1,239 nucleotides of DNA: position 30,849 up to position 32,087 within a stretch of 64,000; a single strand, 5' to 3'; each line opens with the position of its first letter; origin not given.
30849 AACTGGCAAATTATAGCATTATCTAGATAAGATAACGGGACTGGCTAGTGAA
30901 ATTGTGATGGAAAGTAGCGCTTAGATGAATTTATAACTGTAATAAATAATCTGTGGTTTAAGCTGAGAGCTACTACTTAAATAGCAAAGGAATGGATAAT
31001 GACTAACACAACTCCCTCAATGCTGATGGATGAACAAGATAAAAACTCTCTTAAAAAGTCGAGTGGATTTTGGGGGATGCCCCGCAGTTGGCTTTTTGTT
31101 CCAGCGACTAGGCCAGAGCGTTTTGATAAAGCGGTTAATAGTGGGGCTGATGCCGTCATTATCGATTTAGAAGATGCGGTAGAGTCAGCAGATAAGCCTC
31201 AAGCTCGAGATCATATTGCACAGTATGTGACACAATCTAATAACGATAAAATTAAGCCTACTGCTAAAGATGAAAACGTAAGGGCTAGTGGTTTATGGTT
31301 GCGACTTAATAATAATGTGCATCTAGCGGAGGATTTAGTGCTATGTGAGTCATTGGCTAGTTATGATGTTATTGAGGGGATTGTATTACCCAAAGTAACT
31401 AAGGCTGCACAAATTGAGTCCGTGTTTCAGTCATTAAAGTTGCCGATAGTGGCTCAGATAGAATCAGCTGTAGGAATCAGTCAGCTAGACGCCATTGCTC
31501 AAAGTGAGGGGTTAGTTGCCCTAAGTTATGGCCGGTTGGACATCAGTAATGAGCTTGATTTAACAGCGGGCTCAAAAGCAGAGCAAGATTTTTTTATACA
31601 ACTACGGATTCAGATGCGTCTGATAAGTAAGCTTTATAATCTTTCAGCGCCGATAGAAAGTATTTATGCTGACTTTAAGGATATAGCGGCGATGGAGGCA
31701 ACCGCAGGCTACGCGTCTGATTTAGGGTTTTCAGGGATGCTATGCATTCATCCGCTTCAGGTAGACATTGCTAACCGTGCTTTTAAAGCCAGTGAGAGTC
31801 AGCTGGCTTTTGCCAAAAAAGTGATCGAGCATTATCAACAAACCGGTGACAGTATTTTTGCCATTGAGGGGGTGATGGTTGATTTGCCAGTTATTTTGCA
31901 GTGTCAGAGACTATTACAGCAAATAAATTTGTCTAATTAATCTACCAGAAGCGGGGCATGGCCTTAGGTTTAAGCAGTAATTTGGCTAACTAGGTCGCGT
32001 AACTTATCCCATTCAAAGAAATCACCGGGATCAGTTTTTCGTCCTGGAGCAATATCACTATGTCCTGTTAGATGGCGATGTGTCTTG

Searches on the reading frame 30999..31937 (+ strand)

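Call 4: search_protein_families(library=pfam, proteins=[window:30999-31937:+], max_evalue=0.01)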
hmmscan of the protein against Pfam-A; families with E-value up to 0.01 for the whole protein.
window:30999-31937:+ (313 aa): 2 families
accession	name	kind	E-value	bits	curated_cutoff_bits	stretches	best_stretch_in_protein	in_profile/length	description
PF03328.21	HpcH_HpaI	-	4.5e-23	82.1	25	1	29-252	1-221/221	HpcH/HpaI aldolase/citrate lyase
PF15617.12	C-C_Bond_Lyase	-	2.1e-13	50.6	28.4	1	32-147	11-121/320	C-C_Bond_Lyase of the TIM-Barrel fold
